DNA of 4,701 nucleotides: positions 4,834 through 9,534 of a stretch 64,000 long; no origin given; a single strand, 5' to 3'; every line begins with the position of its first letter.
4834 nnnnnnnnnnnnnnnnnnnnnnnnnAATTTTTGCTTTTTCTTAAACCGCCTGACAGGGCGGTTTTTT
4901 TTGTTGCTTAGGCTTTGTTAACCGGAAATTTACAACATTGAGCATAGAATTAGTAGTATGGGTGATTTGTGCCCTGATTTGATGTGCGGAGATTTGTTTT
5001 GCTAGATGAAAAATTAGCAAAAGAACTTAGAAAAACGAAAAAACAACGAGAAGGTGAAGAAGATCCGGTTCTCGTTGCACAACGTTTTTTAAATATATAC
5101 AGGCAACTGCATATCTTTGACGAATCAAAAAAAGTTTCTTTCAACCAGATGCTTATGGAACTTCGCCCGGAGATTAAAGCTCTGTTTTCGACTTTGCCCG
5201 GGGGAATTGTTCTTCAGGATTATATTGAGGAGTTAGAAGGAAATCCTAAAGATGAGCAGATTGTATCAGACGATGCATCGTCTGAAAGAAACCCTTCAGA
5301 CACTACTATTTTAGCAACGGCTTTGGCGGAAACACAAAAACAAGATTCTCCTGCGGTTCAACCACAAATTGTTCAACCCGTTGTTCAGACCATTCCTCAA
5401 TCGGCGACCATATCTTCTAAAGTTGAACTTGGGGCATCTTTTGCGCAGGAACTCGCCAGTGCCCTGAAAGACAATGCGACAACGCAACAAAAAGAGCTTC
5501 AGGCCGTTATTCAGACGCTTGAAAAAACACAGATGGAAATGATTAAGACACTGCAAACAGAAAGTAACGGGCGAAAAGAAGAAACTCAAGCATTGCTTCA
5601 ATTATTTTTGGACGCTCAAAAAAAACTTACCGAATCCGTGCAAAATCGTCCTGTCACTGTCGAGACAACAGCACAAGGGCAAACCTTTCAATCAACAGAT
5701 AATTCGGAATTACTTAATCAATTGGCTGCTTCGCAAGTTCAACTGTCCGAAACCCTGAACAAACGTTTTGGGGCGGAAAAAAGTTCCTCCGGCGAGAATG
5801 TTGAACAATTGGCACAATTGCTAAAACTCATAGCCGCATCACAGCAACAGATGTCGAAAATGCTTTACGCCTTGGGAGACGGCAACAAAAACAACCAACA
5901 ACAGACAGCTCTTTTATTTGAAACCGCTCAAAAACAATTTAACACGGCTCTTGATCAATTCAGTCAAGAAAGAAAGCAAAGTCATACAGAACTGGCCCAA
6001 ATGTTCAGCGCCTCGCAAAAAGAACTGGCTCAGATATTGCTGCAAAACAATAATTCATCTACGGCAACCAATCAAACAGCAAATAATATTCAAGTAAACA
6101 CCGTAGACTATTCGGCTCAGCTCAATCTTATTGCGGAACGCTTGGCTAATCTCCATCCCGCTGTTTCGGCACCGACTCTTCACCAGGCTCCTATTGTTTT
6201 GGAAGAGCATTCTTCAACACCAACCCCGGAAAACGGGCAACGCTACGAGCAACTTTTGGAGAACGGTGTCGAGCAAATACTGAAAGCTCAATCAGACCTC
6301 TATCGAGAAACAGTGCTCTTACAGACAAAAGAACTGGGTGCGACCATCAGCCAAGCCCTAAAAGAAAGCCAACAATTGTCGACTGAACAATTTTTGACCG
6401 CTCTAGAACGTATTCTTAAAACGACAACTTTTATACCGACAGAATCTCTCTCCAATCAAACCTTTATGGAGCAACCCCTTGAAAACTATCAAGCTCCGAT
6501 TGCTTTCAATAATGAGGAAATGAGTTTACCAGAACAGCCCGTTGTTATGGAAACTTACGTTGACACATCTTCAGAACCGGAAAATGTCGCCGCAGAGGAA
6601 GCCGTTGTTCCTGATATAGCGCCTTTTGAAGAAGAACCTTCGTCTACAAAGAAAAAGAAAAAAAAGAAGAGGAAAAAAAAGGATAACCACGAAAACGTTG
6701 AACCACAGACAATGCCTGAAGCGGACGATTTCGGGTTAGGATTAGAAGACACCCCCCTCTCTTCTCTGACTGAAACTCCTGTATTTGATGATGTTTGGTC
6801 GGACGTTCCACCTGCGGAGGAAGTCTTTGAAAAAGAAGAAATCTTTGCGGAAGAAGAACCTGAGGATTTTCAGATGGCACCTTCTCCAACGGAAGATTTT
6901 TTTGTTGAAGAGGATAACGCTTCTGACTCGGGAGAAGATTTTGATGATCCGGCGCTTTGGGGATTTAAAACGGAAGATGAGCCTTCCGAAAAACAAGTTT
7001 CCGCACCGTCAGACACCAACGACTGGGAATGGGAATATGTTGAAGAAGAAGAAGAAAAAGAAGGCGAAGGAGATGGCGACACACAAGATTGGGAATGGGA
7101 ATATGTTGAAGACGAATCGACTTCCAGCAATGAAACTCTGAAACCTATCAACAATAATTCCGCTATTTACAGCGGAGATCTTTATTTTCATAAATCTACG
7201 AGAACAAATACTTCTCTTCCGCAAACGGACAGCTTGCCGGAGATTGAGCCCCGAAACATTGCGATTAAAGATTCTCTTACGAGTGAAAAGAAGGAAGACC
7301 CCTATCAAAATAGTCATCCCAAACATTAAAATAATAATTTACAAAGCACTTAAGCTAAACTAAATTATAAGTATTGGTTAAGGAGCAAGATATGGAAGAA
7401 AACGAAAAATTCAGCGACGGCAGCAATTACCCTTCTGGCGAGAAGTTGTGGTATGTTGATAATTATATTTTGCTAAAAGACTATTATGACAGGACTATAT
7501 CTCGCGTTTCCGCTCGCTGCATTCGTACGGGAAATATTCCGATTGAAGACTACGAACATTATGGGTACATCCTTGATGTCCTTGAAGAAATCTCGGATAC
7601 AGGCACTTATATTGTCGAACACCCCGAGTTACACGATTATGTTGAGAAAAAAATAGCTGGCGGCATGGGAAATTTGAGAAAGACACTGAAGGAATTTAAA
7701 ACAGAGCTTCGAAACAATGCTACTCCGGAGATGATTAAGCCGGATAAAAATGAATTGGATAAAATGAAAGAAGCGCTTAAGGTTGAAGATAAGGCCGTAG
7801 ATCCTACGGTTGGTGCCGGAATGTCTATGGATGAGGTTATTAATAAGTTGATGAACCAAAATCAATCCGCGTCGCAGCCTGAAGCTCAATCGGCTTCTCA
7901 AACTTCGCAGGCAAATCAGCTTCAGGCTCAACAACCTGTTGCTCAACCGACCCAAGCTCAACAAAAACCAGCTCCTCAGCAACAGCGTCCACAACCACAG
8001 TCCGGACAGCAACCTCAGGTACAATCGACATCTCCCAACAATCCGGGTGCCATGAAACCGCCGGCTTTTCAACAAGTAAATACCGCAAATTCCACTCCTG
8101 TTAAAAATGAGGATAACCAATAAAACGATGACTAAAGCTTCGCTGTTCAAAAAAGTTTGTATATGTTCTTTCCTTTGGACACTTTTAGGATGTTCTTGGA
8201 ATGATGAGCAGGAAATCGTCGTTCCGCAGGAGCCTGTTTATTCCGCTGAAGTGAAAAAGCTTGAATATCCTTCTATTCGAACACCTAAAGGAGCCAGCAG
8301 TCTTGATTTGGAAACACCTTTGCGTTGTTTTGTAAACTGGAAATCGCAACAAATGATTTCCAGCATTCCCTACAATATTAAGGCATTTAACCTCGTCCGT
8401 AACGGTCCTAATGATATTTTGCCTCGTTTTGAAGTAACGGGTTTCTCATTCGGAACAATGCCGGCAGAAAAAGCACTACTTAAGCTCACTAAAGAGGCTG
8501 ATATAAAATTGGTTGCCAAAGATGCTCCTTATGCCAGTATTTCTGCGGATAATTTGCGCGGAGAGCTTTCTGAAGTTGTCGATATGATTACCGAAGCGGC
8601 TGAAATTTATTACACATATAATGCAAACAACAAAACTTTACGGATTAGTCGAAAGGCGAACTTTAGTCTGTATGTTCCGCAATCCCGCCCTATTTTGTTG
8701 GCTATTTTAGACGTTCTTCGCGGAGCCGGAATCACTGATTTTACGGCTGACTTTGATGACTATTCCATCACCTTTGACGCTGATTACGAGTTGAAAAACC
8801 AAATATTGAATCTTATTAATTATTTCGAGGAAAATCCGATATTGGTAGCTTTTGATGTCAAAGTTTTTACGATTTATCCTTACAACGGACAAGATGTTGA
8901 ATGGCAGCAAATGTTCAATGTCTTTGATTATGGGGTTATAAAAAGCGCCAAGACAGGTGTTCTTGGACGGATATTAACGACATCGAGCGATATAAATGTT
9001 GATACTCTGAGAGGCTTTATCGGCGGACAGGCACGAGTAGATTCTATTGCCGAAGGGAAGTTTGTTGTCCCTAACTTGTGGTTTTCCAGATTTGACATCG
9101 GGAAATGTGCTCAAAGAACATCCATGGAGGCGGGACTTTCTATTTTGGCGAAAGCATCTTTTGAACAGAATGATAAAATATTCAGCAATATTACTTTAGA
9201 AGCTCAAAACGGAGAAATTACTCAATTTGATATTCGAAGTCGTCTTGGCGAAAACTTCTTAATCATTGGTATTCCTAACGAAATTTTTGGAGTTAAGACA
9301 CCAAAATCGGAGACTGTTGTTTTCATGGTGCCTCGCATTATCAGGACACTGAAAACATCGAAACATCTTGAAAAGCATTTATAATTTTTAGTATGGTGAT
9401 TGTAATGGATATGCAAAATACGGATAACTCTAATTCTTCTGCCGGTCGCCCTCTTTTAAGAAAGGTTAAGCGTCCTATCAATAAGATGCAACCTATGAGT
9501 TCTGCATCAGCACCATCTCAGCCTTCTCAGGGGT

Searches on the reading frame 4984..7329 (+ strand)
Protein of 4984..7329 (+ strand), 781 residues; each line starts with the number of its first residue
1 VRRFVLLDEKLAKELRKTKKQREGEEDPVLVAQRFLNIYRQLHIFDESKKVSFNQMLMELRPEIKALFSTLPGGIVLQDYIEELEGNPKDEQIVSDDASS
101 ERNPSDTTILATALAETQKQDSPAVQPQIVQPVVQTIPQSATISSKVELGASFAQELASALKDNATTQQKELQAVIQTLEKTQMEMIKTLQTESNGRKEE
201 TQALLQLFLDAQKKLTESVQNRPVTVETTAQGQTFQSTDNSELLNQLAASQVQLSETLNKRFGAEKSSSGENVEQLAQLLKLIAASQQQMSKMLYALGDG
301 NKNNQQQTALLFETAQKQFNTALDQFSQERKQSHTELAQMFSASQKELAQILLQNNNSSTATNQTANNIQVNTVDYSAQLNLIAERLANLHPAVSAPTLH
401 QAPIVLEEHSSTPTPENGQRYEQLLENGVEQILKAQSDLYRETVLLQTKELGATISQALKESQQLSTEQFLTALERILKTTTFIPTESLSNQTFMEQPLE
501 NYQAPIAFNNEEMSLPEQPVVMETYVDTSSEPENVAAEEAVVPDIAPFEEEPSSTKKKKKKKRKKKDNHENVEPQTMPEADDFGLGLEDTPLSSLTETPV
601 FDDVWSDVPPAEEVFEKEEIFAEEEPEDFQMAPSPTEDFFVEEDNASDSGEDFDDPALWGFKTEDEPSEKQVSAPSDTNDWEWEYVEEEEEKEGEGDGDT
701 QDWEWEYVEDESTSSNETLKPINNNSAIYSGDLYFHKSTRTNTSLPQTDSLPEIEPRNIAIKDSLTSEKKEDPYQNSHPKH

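Call 6: search_protein_families(library=pfam, proteins=[window:4984-7329:+], max_evalue=0.001)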
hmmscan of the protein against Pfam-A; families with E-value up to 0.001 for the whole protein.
window:4984-7329:+ (781 aa): 0 families

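Call 99: search_protein_families(library=pfam, proteins=[window:4984-7329:+], max_evalue=0.5)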
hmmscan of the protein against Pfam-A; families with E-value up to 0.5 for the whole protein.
window:4984-7329:+ (781 aa): 0 families

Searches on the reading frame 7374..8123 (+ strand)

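Call 6: search_protein_families(library=pfam, proteins=[window:7374-8123:+], max_evalue=0.001)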
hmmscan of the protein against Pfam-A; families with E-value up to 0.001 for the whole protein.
window:7374-8123:+ (249 aa): 0 families

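Call 118: search_protein_families(library=pfam, proteins=[window:7374-8123:+], max_evalue=1)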
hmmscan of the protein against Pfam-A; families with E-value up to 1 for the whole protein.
window:7374-8123:+ (249 aa): 4 families
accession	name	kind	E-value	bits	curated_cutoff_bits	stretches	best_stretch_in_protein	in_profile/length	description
PF00921.22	Lipoprotein_2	-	0.1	12.6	22.6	1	92-174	32-116/298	Borrelia lipoprotein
PF03353.20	Lin-8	-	0.17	11.9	34.1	1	102-246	117-250/311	Ras-mediated vulval-induction antagonist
PF19243.4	DUF5892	-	0.31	10.6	26.4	1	161-218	265-321/326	Family of unknown function (DUF5892)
PF12745.12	HGTP_anticodon2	-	0.71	9.8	24.4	1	120-203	63-138/261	Anticodon binding domain of tRNAs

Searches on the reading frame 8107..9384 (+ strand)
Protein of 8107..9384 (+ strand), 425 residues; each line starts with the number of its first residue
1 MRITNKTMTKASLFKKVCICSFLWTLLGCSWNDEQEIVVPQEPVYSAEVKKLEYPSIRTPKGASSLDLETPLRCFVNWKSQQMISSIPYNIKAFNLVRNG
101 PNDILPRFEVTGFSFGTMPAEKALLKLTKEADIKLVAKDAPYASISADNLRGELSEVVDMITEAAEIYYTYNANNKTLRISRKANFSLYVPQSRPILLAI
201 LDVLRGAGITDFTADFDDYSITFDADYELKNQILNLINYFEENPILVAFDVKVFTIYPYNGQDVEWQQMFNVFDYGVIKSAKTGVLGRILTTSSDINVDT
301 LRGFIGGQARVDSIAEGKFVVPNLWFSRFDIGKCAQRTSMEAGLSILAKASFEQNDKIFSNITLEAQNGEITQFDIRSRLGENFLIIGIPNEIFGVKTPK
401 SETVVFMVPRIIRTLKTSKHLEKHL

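Call 6: search_protein_families(library=pfam, proteins=[window:8107-9384:+], max_evalue=0.001)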
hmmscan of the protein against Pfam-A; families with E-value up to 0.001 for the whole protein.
window:8107-9384:+ (425 aa): 0 families

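Call 99: search_protein_families(library=pfam, proteins=[window:8107-9384:+], max_evalue=0.5)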
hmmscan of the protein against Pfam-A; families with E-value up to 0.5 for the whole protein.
window:8107-9384:+ (425 aa): 0 families

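Call 126: search_solved_structures(query=window:8107-9384:+, max_evalue=1)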
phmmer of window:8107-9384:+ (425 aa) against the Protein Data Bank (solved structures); distinct sequences matched with E-value up to 1: 0.
